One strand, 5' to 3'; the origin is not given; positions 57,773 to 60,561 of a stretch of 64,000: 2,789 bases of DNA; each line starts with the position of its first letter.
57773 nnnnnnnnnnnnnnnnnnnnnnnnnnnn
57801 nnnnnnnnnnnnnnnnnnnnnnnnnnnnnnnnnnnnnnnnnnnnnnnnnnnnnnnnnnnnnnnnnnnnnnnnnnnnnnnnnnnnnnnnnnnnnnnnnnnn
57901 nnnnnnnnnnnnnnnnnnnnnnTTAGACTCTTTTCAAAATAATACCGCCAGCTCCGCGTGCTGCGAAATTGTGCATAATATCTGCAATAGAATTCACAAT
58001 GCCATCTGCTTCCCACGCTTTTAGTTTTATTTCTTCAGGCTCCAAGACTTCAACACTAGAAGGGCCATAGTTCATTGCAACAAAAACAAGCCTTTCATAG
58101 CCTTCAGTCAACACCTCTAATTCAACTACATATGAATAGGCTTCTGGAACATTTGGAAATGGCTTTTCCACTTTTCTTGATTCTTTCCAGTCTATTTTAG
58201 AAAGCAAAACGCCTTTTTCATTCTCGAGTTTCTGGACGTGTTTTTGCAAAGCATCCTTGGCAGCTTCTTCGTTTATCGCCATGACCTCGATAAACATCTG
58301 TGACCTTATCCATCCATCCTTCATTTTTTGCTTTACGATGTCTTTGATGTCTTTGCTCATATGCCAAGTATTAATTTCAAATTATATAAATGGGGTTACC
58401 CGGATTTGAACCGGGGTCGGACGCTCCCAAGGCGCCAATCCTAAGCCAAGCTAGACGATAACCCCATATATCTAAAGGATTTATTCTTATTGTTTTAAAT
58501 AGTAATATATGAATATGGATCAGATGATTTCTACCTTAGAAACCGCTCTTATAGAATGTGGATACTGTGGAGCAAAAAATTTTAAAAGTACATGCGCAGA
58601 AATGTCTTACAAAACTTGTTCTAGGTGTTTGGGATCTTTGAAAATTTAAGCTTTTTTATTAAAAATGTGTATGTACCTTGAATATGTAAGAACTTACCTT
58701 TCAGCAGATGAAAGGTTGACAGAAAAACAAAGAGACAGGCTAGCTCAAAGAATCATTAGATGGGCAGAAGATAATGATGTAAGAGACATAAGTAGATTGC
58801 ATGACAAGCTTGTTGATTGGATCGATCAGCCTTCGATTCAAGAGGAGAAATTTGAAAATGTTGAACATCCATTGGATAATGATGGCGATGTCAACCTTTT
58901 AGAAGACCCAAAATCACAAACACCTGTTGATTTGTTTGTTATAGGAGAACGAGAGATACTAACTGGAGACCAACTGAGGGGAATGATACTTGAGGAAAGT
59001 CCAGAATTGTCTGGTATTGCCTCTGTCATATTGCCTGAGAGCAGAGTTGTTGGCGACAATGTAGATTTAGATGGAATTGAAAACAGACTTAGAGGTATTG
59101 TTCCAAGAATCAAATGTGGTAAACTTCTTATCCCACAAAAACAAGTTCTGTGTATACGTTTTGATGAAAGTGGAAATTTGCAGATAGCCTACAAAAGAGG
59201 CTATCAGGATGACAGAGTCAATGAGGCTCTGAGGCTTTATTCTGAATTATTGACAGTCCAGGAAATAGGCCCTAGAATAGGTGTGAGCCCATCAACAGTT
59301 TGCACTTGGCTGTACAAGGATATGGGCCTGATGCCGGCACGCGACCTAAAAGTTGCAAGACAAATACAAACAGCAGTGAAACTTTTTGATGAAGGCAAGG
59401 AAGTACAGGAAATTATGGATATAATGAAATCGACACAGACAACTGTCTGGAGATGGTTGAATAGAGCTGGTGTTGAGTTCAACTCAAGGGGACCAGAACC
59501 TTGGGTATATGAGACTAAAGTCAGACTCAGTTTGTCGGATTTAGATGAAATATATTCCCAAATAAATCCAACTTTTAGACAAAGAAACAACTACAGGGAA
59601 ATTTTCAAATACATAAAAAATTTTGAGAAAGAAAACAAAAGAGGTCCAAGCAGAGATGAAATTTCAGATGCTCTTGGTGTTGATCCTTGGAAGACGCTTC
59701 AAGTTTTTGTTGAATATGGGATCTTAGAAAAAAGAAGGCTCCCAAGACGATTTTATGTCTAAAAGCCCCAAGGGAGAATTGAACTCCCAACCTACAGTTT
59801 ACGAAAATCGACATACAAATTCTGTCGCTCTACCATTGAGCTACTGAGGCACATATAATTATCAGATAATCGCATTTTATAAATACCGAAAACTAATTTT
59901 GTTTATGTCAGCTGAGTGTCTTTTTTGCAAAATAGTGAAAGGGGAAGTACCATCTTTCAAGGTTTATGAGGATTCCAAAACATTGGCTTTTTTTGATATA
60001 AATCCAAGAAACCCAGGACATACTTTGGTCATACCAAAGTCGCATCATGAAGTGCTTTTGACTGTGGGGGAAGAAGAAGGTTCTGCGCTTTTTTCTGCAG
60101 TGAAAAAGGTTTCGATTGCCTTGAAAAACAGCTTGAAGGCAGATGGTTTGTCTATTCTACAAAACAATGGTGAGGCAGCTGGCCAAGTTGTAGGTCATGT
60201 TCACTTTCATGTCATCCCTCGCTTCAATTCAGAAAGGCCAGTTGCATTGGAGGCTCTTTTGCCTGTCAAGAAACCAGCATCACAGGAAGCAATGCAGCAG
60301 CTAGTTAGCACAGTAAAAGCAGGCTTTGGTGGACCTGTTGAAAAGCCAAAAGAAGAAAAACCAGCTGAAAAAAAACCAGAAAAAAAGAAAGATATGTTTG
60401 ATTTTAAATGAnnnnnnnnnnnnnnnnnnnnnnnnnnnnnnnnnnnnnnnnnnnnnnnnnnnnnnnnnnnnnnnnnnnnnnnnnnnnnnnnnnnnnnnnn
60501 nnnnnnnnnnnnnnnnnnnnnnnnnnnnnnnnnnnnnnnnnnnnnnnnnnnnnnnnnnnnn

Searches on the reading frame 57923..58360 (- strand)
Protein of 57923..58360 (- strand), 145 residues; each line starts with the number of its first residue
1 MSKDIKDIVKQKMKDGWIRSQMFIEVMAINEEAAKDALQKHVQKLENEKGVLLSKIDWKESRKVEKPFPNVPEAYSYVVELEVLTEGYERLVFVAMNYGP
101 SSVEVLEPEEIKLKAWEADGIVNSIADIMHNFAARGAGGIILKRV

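Call 14: find_encoding_contigs(protein=window:57923-58360:-, flank=10000, max_places=10)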
Protein window:57923-58360:- (145 aa): 3 contigs read that carry it; 2 places shown.
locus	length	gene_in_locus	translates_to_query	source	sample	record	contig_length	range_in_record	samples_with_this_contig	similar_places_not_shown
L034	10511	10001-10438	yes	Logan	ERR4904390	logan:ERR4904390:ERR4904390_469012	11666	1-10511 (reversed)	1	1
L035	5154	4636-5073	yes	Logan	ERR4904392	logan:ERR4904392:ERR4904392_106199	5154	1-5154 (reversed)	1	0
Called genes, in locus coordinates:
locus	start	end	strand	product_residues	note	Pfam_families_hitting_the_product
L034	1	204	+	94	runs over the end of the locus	PF01336:tRNA_anti-codon (weak)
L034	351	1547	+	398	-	PF01926:MMR_HSR1, PF02421:FeoB_N (faint), PF08438:YGR210-like_G4, PF02824:TGS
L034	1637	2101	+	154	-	PF00856:SET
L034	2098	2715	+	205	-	PF01161:PBP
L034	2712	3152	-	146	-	PF00383:dCMP_cyt_deam_1, PF14437:MafB19-deam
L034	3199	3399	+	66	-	-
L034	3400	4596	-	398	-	PF12705:PDDEXK_1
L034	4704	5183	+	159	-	PF03073:TspO_MBR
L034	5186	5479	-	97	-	PF03551:PadR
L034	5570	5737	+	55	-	-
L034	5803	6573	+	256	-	PF01022:HTH_5, PF12802:MarR_2 (weak), PF12840:HTH_20 (weak), PF13412:HTH_24 (weak), PF01814:Hemerythrin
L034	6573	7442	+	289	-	PF03239:FTR1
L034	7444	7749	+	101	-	-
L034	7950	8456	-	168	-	PF11969:DcpS_C, PF01230:HIT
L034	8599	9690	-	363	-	PF13384:HTH_23 (faint), PF02796:HTH_7 (faint), PF14493:HTH_40 (faint)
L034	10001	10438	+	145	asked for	PF27325:MJ0538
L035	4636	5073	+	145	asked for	PF27325:MJ0538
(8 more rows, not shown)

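Call 15: search_protein_families(library=pfam, proteins=[window:57923-58360:-])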
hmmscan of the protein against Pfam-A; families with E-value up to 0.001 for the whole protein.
window:57923-58360:- (145 aa): 0 families

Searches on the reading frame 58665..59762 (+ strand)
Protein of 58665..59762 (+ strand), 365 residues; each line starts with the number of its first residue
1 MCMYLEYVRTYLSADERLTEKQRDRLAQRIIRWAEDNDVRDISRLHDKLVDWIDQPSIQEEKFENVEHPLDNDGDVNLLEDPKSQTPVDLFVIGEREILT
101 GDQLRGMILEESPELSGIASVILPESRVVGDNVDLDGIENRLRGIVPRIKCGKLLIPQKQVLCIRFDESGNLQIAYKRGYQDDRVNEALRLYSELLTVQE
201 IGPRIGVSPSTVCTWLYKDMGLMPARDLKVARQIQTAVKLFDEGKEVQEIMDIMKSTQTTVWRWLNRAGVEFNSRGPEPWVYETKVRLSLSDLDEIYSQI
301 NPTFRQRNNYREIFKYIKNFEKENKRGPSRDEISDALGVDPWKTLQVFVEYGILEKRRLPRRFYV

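Call 15: search_protein_families(library=pfam, proteins=[window:58665-59762:+])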
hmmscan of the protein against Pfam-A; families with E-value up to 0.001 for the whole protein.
window:58665-59762:+ (365 aa): 4 families
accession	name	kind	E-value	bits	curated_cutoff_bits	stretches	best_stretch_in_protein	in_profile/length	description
PF13384.12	HTH_23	-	2.8e-12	46.5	24.6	2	187-216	9-38/50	Homeodomain-like domain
PF02796.21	HTH_7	-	3.2e-06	27.6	23.8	0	231-266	7-43/45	Helix-turn-helix domain of resolvase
PF14493.12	HTH_40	-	1.3e-05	25.8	27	0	235-269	3-37/89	Helix-turn-helix domain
PF13551.12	HTH_29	-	0.00014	22.3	28.1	0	187-216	3-33/64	Winged helix-turn helix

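Call 17: find_homologous_proteins(query=window:58671-59762:+, max_evalue=0.00001)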
Query window:58671-59762:+ (363 aa): 1 proteins with E <= 0.00001 among 2619 candidates.
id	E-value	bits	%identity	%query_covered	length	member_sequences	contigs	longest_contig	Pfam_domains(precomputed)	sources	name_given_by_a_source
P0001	1.2e-240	816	100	100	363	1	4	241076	PF13384.13,PF02796.22,PF14493.13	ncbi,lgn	-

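Call 19: find_encoding_contigs(protein=P0001, flank=2000, max_places=6)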
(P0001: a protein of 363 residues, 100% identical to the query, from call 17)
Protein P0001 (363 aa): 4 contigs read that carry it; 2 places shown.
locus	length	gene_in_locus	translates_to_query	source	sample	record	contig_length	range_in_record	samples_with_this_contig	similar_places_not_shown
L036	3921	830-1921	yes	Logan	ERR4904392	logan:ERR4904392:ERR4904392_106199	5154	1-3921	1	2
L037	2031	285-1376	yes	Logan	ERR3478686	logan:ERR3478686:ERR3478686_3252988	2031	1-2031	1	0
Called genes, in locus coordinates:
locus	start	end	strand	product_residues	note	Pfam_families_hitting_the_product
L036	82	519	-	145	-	PF27325:MJ0538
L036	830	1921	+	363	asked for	PF13384:HTH_23 (faint), PF02796:HTH_7 (faint), PF14493:HTH_40 (faint)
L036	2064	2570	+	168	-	PF11969:DcpS_C, PF01230:HIT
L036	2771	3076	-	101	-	-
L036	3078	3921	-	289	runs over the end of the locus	PF03239:FTR1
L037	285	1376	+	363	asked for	PF13384:HTH_23 (faint), PF02796:HTH_7 (faint), PF14493:HTH_40 (faint)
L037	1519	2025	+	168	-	PF11969:DcpS_C, PF01230:HIT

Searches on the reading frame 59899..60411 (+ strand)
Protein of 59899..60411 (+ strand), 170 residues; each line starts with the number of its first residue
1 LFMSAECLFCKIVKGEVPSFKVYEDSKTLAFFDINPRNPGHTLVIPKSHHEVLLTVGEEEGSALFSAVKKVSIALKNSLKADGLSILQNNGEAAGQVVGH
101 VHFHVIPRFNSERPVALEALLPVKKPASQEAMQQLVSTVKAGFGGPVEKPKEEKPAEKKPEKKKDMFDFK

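Call 15: search_protein_families(library=pfam, proteins=[window:59899-60411:+])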
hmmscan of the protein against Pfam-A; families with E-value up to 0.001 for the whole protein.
window:59899-60411:+ (170 aa): 2 families
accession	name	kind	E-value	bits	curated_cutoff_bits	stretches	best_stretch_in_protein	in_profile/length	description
PF01230.28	HIT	-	3.6e-28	98.5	21.5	1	15-110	2-97/98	HIT domain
PF11969.13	DcpS_C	-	1.8e-13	51.4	24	1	6-107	1-101/114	Scavenger mRNA decapping enzyme C-term binding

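Call 33: find_homologous_proteins(query=window:59905-60411:+, max_evalue=1e-20)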
Query window:59905-60411:+ (168 aa): 2460 proteins with E <= 1e-20 among 3022 candidates; the best 120 are listed.
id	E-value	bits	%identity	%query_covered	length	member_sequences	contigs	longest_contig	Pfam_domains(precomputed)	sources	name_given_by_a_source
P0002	2.9e-104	364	100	100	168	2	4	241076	PF11969.14,PF01230.30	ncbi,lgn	-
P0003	1.4e-89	316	85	100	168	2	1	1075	PF11969.14,PF01230.30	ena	-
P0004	2.7e-66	241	66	83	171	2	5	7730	PF11969.14,PF01230.30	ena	-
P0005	1.8e-59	218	61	98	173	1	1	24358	PF11969.14,PF01230.30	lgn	-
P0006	6.2e-53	197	60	82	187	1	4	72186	PF11969.14,PF01230.30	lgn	-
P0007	8.7e-52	193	56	92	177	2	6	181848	PF11969.14,PF01230.30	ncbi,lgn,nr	ncbi:MAG: HIT family protein [Candidatus Aenigmarchaeota archaeon]|nr:HIT family protein [Candidatus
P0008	9.6e-52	193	58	88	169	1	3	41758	PF11969.14,PF01230.30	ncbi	-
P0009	9.8e-52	193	55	90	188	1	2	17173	PF11969.14,PF01230.30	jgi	-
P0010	3.2e-51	192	59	86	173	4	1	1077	PF11969.14,PF01230.30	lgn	-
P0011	3.2e-51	192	55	99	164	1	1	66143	PF11969.14,PF01230.30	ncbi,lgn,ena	-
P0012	5.8e-51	191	59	86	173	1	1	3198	PF11969.14,PF01230.30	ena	-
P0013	6.3e-51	191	56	98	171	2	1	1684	PF11969.14,PF01230.30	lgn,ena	-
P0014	8.0e-51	190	55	92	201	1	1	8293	PF11969.14,PF01230.30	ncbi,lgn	-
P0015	8.5e-51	190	59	85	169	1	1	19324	PF11969.14,PF01230.30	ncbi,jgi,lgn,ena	-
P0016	1.2e-50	190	56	99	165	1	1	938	PF11969.14,PF01230.30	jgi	jgi:histidine triad (HIT) family protein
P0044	2.4e-48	182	62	82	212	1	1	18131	PF11969.14,PF01230.30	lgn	-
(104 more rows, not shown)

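Call 34: find_encoding_contigs(protein=P0003, flank=3000, max_places=4)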
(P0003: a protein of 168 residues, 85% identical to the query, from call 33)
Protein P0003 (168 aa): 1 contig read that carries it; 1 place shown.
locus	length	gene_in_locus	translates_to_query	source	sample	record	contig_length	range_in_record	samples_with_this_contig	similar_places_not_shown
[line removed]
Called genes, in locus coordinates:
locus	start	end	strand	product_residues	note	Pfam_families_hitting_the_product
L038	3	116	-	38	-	?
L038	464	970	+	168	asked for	PF11969:DcpS_C, PF01230:HIT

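Call 35: find_encoding_contigs(protein=P0004, flank=3000, max_places=4)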
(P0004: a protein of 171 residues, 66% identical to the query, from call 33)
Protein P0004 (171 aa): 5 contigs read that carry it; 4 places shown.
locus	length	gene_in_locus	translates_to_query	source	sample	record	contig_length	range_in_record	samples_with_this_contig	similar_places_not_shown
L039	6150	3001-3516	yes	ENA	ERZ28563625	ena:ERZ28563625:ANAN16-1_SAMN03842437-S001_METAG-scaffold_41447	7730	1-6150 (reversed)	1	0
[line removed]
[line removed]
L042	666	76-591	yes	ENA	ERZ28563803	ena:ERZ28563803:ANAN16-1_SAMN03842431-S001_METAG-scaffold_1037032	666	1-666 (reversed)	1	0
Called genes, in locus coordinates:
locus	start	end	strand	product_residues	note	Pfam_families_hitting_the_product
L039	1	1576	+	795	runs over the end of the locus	-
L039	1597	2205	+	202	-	-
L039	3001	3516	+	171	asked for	PF11969:DcpS_C, PF01230:HIT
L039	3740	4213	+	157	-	PF01625:PMSR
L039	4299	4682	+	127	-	PF11969:DcpS_C, PF01230:HIT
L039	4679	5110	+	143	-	PF00383:dCMP_cyt_deam_1, PF14437:MafB19-deam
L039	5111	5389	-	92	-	-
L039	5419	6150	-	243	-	?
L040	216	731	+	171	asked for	PF11969:DcpS_C, PF01230:HIT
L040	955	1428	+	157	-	PF01625:PMSR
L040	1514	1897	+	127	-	PF11969:DcpS_C, PF01230:HIT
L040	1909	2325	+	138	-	PF00383:dCMP_cyt_deam_1, PF14437:MafB19-deam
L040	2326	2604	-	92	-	-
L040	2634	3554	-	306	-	?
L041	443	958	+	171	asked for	PF11969:DcpS_C, PF01230:HIT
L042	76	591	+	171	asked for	PF11969:DcpS_C, PF01230:HIT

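Call 36: find_encoding_contigs(protein=P0005, flank=3000, max_places=3)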
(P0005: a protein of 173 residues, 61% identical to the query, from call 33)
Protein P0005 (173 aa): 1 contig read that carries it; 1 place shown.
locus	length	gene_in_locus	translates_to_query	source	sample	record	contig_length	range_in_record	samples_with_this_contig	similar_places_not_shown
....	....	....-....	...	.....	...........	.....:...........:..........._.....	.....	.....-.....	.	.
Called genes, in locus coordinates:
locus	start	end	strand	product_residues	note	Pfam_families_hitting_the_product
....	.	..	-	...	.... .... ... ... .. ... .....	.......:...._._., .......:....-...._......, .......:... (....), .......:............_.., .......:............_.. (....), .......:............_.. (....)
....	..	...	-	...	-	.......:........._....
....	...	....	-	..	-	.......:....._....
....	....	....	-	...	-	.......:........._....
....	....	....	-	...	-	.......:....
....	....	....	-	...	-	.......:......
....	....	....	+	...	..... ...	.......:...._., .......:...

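Call 37: find_encoding_contigs(protein=P0006, flank=3000, max_places=3)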
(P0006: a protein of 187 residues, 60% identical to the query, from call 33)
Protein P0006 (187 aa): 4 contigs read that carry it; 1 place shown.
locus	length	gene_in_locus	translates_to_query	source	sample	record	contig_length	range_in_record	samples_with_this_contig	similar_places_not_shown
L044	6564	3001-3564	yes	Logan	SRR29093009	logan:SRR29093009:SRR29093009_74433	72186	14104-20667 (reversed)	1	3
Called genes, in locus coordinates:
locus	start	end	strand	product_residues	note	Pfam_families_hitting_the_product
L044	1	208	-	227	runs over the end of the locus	-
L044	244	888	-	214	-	PF13240:Zn_Ribbon_1 (weak)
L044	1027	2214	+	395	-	PF04894:Nre_N, PF04895:Nre_C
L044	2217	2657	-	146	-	PF27325:MJ0538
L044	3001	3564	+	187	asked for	PF11969:DcpS_C, PF01230:HIT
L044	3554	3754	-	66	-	-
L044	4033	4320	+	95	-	-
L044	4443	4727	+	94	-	-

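Call 51: find_encoding_contigs(protein=P0044, flank=1500, max_places=3)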
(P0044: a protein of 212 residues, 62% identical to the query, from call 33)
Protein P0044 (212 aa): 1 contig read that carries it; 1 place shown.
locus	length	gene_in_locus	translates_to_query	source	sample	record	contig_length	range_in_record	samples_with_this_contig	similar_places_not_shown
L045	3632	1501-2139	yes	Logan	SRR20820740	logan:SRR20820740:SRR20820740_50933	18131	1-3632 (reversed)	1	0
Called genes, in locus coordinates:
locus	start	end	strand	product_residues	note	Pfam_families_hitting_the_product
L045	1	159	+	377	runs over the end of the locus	-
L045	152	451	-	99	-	PF09685:MamF_MmsF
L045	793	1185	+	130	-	-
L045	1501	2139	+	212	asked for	PF11969:DcpS_C, PF01230:HIT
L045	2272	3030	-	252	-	PF14528:LAGLIDADG_3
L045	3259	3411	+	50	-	-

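Call 52: find_encoding_contigs(protein=P0015, flank=1500, max_places=3)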
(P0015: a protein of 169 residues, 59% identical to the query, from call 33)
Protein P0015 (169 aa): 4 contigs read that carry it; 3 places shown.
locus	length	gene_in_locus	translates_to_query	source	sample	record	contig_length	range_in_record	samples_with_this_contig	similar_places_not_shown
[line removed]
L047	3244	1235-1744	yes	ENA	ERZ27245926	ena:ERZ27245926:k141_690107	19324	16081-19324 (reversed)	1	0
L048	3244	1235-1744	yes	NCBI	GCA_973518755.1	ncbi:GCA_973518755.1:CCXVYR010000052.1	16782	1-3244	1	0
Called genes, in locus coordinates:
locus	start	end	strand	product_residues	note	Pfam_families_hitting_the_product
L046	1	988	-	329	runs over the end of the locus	PF22700:MVD-like_N, PF00288:GHMP_kinases_N, PF18376:MDD_C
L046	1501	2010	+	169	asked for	PF11969:DcpS_C, PF01230:HIT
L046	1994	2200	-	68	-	-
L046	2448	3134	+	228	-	-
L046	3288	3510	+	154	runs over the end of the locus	?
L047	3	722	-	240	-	?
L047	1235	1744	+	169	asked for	PF11969:DcpS_C, PF01230:HIT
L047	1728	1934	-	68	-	-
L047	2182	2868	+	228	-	-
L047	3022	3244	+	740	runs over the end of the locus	PF09826:Beta_propel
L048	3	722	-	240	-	?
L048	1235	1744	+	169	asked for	PF11969:DcpS_C, PF01230:HIT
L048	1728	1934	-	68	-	-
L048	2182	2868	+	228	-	-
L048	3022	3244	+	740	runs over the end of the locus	PF09826:Beta_propel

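Call 53: find_encoding_contigs(protein=P0008, flank=1500, max_places=3)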
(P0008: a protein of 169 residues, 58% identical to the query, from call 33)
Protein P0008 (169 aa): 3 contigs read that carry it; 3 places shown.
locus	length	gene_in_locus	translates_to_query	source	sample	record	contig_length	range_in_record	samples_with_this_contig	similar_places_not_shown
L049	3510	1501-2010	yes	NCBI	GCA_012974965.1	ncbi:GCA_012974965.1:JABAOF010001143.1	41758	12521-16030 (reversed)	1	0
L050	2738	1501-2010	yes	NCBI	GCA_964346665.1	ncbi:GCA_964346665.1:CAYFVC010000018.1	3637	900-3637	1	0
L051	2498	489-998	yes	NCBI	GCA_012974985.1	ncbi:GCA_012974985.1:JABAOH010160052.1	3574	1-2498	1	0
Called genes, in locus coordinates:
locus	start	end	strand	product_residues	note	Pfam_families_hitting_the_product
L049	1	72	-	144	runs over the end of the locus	PF27325:MJ0538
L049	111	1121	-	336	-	PF13353:Fer4_12, PF04055:Radical_SAM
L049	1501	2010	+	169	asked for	PF11969:DcpS_C, PF01230:HIT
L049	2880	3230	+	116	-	PF09846:OapB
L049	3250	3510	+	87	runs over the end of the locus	-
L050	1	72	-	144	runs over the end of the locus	PF27325:MJ0538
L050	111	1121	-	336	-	PF13353:Fer4_12, PF04055:Radical_SAM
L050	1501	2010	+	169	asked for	PF11969:DcpS_C, PF01230:HIT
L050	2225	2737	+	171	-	?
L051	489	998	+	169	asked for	PF11969:DcpS_C, PF01230:HIT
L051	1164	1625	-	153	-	-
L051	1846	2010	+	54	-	-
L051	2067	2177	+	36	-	-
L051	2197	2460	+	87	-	-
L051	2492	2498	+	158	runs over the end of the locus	-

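Call 54: find_encoding_contigs(protein=P0007, flank=1500, max_places=3)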
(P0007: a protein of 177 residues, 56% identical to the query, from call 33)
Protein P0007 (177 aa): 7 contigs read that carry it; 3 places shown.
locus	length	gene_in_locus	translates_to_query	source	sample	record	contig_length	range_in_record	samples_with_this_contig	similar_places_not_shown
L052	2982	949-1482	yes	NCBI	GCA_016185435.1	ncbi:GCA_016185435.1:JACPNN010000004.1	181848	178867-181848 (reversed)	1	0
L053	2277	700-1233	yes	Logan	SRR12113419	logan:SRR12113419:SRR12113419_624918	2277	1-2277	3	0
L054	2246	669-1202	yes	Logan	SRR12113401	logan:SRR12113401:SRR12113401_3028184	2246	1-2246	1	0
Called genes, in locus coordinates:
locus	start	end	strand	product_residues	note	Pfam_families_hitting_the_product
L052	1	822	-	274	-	?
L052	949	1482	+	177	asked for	PF11969:DcpS_C, PF01230:HIT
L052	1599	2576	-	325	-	PF01966:HD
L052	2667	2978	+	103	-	-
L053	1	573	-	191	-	?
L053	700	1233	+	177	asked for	PF11969:DcpS_C, PF01230:HIT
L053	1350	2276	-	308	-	?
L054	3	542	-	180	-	?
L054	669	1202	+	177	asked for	PF11969:DcpS_C, PF01230:HIT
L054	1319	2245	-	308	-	?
